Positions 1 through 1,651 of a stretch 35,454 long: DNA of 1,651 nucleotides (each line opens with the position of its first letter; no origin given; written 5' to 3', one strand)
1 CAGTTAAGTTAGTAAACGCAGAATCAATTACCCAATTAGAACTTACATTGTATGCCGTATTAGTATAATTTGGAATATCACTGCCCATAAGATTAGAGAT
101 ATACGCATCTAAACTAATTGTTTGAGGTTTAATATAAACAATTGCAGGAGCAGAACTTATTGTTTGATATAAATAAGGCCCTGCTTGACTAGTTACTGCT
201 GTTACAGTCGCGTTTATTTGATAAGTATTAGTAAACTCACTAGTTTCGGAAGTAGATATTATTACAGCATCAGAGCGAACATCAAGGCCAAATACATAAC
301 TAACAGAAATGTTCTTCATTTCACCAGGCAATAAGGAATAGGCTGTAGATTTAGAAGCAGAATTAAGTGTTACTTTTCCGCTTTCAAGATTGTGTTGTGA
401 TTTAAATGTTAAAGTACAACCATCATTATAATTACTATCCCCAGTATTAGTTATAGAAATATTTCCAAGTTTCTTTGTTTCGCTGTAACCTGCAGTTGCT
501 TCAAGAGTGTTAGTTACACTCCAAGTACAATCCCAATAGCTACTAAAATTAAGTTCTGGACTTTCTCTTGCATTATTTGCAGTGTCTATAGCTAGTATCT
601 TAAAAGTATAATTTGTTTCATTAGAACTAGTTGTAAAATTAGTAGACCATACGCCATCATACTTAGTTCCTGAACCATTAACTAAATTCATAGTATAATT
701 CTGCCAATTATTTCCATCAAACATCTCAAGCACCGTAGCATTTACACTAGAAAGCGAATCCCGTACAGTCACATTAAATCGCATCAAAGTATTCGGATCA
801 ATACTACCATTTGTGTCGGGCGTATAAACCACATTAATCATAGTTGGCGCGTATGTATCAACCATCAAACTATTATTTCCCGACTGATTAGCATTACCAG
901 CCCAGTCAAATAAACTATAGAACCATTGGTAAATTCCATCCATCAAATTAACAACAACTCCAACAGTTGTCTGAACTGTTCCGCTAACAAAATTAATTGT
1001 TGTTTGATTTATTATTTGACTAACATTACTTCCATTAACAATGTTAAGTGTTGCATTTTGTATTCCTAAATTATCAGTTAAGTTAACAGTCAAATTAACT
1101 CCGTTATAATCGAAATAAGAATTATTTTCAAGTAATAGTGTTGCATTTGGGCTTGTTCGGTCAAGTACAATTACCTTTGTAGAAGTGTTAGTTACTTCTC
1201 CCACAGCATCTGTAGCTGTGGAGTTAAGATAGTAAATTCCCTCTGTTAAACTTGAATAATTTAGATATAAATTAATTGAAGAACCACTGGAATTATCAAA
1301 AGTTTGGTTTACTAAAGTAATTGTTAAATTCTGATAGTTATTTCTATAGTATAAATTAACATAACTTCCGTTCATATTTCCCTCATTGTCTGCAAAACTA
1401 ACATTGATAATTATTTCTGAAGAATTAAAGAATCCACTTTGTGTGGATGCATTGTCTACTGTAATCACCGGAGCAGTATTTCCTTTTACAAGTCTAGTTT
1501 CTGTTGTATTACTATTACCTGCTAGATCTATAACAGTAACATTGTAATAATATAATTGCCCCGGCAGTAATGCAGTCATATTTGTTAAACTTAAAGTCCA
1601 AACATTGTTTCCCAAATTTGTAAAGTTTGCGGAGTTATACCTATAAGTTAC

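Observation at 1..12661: A 12.66-kb uninterrupted reading frame is absent from the ORF track: a giant LamG / Ig-like / Gly-rich surface protein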

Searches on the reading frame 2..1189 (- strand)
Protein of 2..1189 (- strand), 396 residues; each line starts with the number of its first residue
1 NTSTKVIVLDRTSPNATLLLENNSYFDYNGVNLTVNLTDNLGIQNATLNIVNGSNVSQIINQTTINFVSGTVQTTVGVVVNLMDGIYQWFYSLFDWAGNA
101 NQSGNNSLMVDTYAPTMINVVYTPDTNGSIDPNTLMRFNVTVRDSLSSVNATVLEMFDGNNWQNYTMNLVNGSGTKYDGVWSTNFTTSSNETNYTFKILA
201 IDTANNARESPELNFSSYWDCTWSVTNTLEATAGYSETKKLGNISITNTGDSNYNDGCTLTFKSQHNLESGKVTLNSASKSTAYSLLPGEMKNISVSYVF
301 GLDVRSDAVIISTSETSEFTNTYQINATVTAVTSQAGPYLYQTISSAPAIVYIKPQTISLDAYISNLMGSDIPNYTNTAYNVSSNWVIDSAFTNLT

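Call 20: find_related_loci(query=A1, collection=genome_contigs, flank=10000)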
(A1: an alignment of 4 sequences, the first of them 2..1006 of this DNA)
Query A1 (335 aa) in genome_contigs; peptide patterns used: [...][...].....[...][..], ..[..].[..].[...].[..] (x = any residue, [..] = any of these).
66 stretches matched a pattern; 31 encode a relative of the query (tblastn E <= 1e-3); 31 distinct loci.
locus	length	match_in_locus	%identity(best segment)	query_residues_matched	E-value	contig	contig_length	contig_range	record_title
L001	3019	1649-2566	39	21-331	4e-59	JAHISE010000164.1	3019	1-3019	MAG: Patescibacteria group bacterium isolate MM_PC_MetaG.mb.158 MM_PC_MetaG.mb.158_k141_1915905, whole genome shotgun se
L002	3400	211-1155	37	26-335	2e-57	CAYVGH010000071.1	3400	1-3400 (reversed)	MAG TPA_asm: Candidatus Woesearchaeota archaeon isolate binchicken_co181_131 genome assembly, contig: NODE_67478_length_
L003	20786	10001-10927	38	33-333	1e-54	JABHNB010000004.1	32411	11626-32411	MAG: archaeon isolate SI037S2_bin81 k141_802930, whole genome shotgun sequence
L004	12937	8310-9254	32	14-332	6e-53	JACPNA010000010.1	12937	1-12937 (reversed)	MAG: Candidatus Woesearchaeota archaeon isolate NC_groundwater_563_Ag_S-0.1um_35_31 S35_SO-1_scaffold_16544, whole genom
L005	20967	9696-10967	33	1-332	4e-53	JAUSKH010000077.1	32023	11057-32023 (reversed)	MAG: Nanoarchaeota archaeon isolate E14_metabat.bin.43 E14_k141_1341389, whole genome shotgun sequence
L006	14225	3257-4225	34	18-332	3e-48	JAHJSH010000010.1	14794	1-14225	MAG: Nanoarchaeota archaeon isolate OS_PC_MetaG.mb.194 OS_PC_MetaG.mb.194_k141_277681, whole genome shotgun sequence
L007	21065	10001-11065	34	1-327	1e-47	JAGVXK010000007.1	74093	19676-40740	Candidatus Pacearchaeota archaeon isolate RIFCSPHIGHO2_01_FULL_35_25 rifcsphigho2_01_scaffold_1324, whole genome shotgun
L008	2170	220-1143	35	21-331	2e-46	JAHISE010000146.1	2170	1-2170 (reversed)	MAG: Patescibacteria group bacterium isolate MM_PC_MetaG.mb.158 MM_PC_MetaG.mb.158_k141_1573319, whole genome shotgun se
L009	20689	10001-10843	36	54-333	1e-45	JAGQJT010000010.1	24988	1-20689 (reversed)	MAG: Nanoarchaeota archaeon isolate HKST-UBA01 NODE_10_length_24988_cov_6.291839, whole genome shotgun sequence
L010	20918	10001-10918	35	24-331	6e-45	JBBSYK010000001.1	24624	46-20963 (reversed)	MAG: Nanoarchaeota archaeon isolate H32-bin099_1 H32_bin099_1_000000000001, whole genome shotgun sequence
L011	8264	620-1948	34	1-335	3e-44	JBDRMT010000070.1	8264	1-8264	MAG: archaeon isolate MEGAHIT-group-1.845 k141_4934521, whole genome shotgun sequence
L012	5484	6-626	41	130-333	4e-41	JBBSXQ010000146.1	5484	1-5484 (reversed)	MAG: Nanoarchaeota archaeon isolate H51-bin157_1 H51_bin157_1_000000000146, whole genome shotgun sequence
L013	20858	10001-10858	35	53-335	6e-40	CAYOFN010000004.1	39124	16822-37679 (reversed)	MAG TPA_asm: Candidatus Woesearchaeota archaeon isolate SRP178699_co1_587 genome assembly, contig: NODE_976_length_39124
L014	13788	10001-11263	32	21-332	2e-37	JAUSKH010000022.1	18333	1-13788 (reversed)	MAG: Nanoarchaeota archaeon isolate E14_metabat.bin.43 E14_k141_283965, whole genome shotgun sequence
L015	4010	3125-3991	32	50-331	8e-38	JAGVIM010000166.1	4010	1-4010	MAG: Nanoarchaeota archaeon isolate DeMMO1_8 c_000000020989, whole genome shotgun sequence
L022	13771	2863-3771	31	53-332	9e-29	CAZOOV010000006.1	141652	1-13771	MAG TPA_asm: uncultured Methanosarcinales archaeon isolate binchicken_co141_553 genome assembly, contig: NODE_255_length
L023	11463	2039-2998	31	26-333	6e-27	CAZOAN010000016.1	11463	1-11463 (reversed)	MAG TPA_asm: Candidatus Woesearchaeota archaeon isolate SRP178699_co1_144 genome assembly, contig: NODE_7672_length_1146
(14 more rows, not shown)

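Call 42: search_protein_families(library=pfam, proteins=[L003:12538-13710:+, L010:12544-13392:+, L010:13380-13868:+, L022:6542-7375:+, L023:6192-6989:+, L011:1949-3535:+], max_evalue=0.01)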
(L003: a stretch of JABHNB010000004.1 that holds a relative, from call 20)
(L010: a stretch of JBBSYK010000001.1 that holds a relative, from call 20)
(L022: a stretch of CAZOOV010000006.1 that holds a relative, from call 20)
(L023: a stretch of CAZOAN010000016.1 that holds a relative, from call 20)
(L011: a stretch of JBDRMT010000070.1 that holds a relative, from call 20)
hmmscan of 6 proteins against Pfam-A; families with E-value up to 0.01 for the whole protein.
L003:12538-13710:+ (391 aa): 1 family
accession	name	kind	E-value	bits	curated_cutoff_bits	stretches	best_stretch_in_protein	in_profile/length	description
PF02095.21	Extensin_1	-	0.00033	20.9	105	1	289-381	13-104/171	Extensin-like protein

L010:12544-13392:+ (283 aa): 1 family
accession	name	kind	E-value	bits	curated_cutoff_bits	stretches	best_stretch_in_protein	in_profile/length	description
PF23729.2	Spectrin_Dys-1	-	0.0098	16.3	27.6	1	30-82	25-77/90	Dystrophin-1-like, spectrin repeat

L010:13380-13868:+ (163 aa): 0 families

L022:6542-7375:+ (278 aa): 12 families
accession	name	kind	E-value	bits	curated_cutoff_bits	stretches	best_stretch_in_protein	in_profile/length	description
PF06745.19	ATPase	-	2.1e-40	139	26.6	1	30-269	1-230/231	KaiC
PF13481.12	AAA_25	-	4.9e-08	33.3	27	1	39-165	24-158/195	AAA domain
PF03796.21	DnaB_C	-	1.4e-06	28.4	27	1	30-96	2-68/255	DnaB-like helicase C terminal domain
PF07088.17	GvpD_P-loop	-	3e-05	24.4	24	1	47-92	9-53/189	GvpD gas vesicle protein, P-loop domain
PF20720.3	nSTAND3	-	0.00014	22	27.2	1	49-88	18-55/155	Novel STAND NTPase 3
PF09848.15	SLFN-g3_helicase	-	0.00024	20.9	24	1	51-94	4-49/354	Schlafen group 3, DNA/RNA helicase domain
PF00154.27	RecA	-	0.00058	19.8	27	1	25-88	28-92/262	recA bacterial DNA recombination protein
PF01695.23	IstB_IS21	-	0.00062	19.8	24.1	1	49-86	93-130/238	IstB-like ATP binding protein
PF13401.12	AAA_22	-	0.0022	18.7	27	1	49-115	6-65/130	AAA domain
PF13173.12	AAA_14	-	0.004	17.6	27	1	50-93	4-46/129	AAA domain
PF24883.2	NPHP3_N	-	0.0046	17.6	24.8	1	49-90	23-64/164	Nephrocystin 3, N-terminal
PF05729.18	NACHT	-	0.0072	16.6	26.7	0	51-183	3-116/167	NACHT domain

L023:6192-6989:+ (266 aa): 5 families
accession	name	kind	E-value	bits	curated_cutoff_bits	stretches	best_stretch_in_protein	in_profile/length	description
PF06745.19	ATPase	-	2.3e-40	138.9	26.6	1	20-256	2-229/231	KaiC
PF13481.12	AAA_25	-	3.8e-07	30.4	27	1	22-160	18-162/195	AAA domain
PF01695.23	IstB_IS21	-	0.0015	18.5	24.1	1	42-75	97-130/238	IstB-like ATP binding protein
PF07088.17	GvpD_P-loop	-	0.0017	18.7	24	1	37-76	10-48/189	GvpD gas vesicle protein, P-loop domain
PF02223.23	Thymidylate_kin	-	0.0056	16.8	27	0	42-117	1-76/185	Thymidylate kinase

L011:1949-3535:+ (529 aa): 1 family
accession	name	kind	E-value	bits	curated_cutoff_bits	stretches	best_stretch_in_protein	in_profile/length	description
PF16704.10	Rab_bind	-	0.0041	17.6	27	0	234-264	13-43/66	Rab binding domain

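Call 51: find_homologous_proteins(query=L011:1046-3535:+, max_evalue=1e-10)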
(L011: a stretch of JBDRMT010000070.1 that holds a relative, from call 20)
Query L011:1046-3535:+ (830 aa): 83 proteins with E <= 1e-10 among 8000 candidates.
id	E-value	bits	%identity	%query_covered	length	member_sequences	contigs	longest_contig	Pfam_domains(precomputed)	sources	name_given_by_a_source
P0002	0.0e+0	1788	100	100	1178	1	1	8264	-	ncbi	ncbi:MAG: hypothetical protein ABIH37_05040, partial [archaeon]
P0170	0.0e+0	1324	75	100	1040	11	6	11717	-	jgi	jgi:hypothetical protein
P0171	0.0e+0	1317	74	100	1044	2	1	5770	PF13385.14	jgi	-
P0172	0.0e+0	1314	74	100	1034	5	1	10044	-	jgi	jgi:hypothetical protein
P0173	0.0e+0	1314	74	100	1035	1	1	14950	-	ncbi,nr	ncbi:hypothetical protein K9K77_03525 [Candidatus Babeliales bacterium]|nr:hypothetical protein [Can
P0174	0.0e+0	1303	73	100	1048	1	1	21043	-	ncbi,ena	-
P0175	0.0e+0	1290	72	100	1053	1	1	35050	-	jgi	jgi:hypothetical protein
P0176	0.0e+0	1289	72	100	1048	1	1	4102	PF13385.14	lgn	-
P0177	0.0e+0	1209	69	98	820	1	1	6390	-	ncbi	-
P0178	0.0e+0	1209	67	100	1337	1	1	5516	PF13385.14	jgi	jgi:hypothetical protein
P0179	0.0e+0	1197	67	100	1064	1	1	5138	PF13385.14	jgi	-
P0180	0.0e+0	1172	65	99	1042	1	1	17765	-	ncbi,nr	ncbi:MAG: hypothetical protein Q8N63_03550 [Nanoarchaeota archaeon]|nr:hypothetical protein [Nanoarc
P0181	0.0e+0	1170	66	100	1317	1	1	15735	PF13385.14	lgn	-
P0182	0.0e+0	1161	66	100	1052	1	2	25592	-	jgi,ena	-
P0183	0.0e+0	1138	64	100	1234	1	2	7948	PF19077.7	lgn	-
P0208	1.4e-233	796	49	100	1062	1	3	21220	-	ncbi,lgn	-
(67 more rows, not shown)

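Call 70: predict_structure(alignment_id=A5)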
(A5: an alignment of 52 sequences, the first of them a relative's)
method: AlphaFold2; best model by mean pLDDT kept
length: 830 residues; sequences in the alignment: 52
mean_pLDDT: 84.8   pTM: 0.40
mean pLDDT of the five models: 84.8, 84.7, 83.4, 82.0, 81.0
residues with pLDDT >= 90: 388; 70-90: 342; 50-70: 60; < 50: 40
segments of 3 or more residues with pLDDT < 50: 1-3, 396-413, 649-651, 819-830
pLDDT, mean of each block of 10 residues (from residue 1): 54 92 77 88 92 85 90 91 78 78 92 87 85 93 95 71 92 90 86 92 94 94 87 94 93 91 94 86 94 95 94 92 93 94 93 93 95 84 85 58 31 62 81 88 88 90 91 89 85 88 86 88 89 96 92 95 89 96 96 93 84 95 94 95 71 53 56 69 85 89 85 83 85 86 81 76 87 87 81 86 85 61 41
secondary structure, 60 per line:
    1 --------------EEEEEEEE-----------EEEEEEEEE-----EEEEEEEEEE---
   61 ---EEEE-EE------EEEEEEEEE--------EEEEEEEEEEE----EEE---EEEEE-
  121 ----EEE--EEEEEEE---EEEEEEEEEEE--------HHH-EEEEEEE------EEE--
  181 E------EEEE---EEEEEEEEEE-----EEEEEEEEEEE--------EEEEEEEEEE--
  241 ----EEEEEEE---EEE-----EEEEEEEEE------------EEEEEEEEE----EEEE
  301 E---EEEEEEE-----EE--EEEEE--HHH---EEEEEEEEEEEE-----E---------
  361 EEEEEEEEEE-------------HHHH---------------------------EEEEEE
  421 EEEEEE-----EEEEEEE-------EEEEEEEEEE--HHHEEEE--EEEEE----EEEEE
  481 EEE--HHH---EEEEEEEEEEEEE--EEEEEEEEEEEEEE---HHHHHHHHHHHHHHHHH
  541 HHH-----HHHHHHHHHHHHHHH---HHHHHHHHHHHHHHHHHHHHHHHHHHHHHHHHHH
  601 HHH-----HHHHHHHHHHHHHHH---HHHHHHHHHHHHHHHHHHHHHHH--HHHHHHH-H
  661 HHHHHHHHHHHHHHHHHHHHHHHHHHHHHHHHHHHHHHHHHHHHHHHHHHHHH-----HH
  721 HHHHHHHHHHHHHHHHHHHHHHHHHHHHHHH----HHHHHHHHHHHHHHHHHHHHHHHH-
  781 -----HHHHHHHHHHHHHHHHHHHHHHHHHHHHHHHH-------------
elements in order (helices of 4 or more, strands of 3 or more residues): E15-22 E34-42 E48-57 E64-67 E77-85 E94-104 E109-111 E115-119 E125-127 E130-136 E140-150 E163-169 E176-178 E188-191 E195-204 E210-220 E229-238 E245-251 E255-257 E263-271 E284-292 E297-301 E305-311 E321-325 E334-345 E361-370 H384-387 E415-426 E432-438 E446-455 E461-464 E467-471 E476-483 E492-504 E507-520 H524-543 H549-563 H567-603 H609-623 H627-649 H652-658 H660-713 H719-751 H756-779 H786-817

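Call 74: fold_search(model_id=the predicted structure, library=pdb)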
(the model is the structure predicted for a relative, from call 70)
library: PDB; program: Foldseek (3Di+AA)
matches with E <= 10: 1166; with E <= 0.001: 259
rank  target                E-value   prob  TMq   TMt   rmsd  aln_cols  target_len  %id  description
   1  7som_D                2.2e-15  1.00  0.14  0.08  35.9       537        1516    9  Ciliary C2 central pair apparatus isolated from Chlamydomonas reinhardtii (released 2022-04-13)
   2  7sqc_T1               9.3e-15  1.00  0.15  0.20  30.7       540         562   11  Ciliary C1 central pair apparatus isolated from Chlamydomonas reinhardtii (released 2022-04-13)
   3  7sqc_T0               1.5e-13  1.00  0.13  0.18  31.3       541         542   10  Ciliary C1 central pair apparatus isolated from Chlamydomonas reinhardtii (released 2022-04-13)
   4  9ijj_4I               4.1e-13  1.00  0.11  0.04  33.0       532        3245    8  In situ structure of the central apparatus in mouse sperm axoneme. (released 2025-06-04)
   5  7sqc_T2               1.2e-12  1.00  0.12  0.17  31.2       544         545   10  Ciliary C1 central pair apparatus isolated from Chlamydomonas reinhardtii (released 2022-04-13)
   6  9ijj_4G               4.0e-12  1.00  0.14  0.04  40.4       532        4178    9  In situ structure of the central apparatus in mouse sperm axoneme. (released 2025-06-04)
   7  9ijj_4H               8.7e-12  1.00  0.11  0.04  22.6       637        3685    8  In situ structure of the central apparatus in mouse sperm axoneme. (released 2025-06-04)
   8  4rtd                  3.8e-11  1.00  0.13  0.10  24.7       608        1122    9  Escherichia coli alpha-2-macroglobulin activated by porcine elastase (released 2015-07-15)
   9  8cml_E                8.4e-11  1.00  0.11  0.14  21.4       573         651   10  Cryo-EM structure of complement C5 in complex with nanobodies UNbC5-1 and UNbC5-2 (released 2023-09-27)
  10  7s62                  2.0e-10  1.00  0.13  0.09  20.5       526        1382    9  Locally refined protomer structure of native-form oocyte/egg Alpha-2-Macroglobulin (A2Moo) tetramer (released 2022-01-05)
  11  9e8a_A                5.5e-10  1.00  0.15  0.14  21.8       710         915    9  Integrin aIIbb3 bent conformation from human platelet membrane crude preparation (released 2025-10-15)
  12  8xez_A                6.7e-10  1.00  0.13  0.12  30.8       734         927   10  Cryo-EM structure of integrin ITGAV/ITGB3 complex, conformation 5 (released 2024-12-18)
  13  8xei_A                8.5e-10  1.00  0.14  0.13  22.3       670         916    9  Cryo-EM structure of integrin ITGAV/ITGB3 complex, conformation 1 (released 2024-12-18)
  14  7s63_A                8.5e-10  1.00  0.13  0.09  21.0       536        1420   10  Native-form oocyte/egg Alpha-2-Macroglobulin (A2Moo) tetramer (released 2022-01-05)
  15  7sqc_T3               1.1e-09  1.00  0.15  0.33  23.4       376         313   12  Ciliary C1 central pair apparatus isolated from Chlamydomonas reinhardtii (released 2022-04-13)
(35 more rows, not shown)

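Call 76: search_protein_families(library=pfam, proteins=[window:2-1189:-], max_evalue=0.1)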
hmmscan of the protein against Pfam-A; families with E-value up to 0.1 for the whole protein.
window:2-1189:- (396 aa): 4 families
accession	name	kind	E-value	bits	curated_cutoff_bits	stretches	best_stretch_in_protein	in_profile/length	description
PF12245.14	Big_3_2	-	0.00018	22.1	23.3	1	140-212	41-115/122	Bacterial Ig-like domain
PF23034.1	DUF7035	-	0.00021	21.8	27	1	111-214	2-111/137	Domain of unknown function (DUF7035)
PF24893.1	DUF7743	-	0.00028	21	27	1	110-209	2-89/120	Domain of unknown function (DUF7743)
PF19077.6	Big_13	-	0.0011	19.8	27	1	63-112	52-102/102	Bacterial Ig-like domain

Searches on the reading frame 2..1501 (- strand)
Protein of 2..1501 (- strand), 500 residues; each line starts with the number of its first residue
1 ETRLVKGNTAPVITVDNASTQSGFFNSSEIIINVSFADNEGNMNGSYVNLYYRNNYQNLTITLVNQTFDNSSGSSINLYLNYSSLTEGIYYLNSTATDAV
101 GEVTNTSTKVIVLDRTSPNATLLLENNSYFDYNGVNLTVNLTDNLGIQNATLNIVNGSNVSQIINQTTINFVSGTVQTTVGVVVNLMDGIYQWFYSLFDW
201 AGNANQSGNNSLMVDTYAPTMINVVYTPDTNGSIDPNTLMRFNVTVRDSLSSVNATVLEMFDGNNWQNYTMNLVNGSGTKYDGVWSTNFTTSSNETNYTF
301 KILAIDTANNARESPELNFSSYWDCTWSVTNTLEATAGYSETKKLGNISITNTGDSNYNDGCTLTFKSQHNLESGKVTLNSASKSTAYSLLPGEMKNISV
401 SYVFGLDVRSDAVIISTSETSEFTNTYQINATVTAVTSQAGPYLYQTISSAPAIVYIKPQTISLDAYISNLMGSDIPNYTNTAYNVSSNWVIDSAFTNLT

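Call 13: find_related_loci(query=window:2-1501:-, collection=genome_contigs, flank=10000)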
Query window:2-1501:- (500 aa) in genome_contigs; peptide patterns used: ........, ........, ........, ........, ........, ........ (x = any residue, [..] = any of these).
25 stretches matched a pattern, but none encodes a relative of the query by tblastn (E <= 1e-3).

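Call 14: find_related_loci(query=window:2-1501:-, collection=metagenome_contigs, flank=10000)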
Query window:2-1501:- (500 aa) in metagenome_contigs; peptide patterns used: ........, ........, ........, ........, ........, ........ (x = any residue, [..] = any of these).
57 stretches matched a pattern, but none encodes a relative of the query by tblastn (E <= 1e-3).

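Call 15: find_related_loci(query=window:2-1501:-, collection=viral_contigs, flank=10000)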
Query window:2-1501:- (500 aa) in viral_contigs; peptide patterns used: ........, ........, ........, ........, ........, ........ (x = any residue, [..] = any of these).
5 stretches matched a pattern, but none encodes a relative of the query by tblastn (E <= 1e-3).
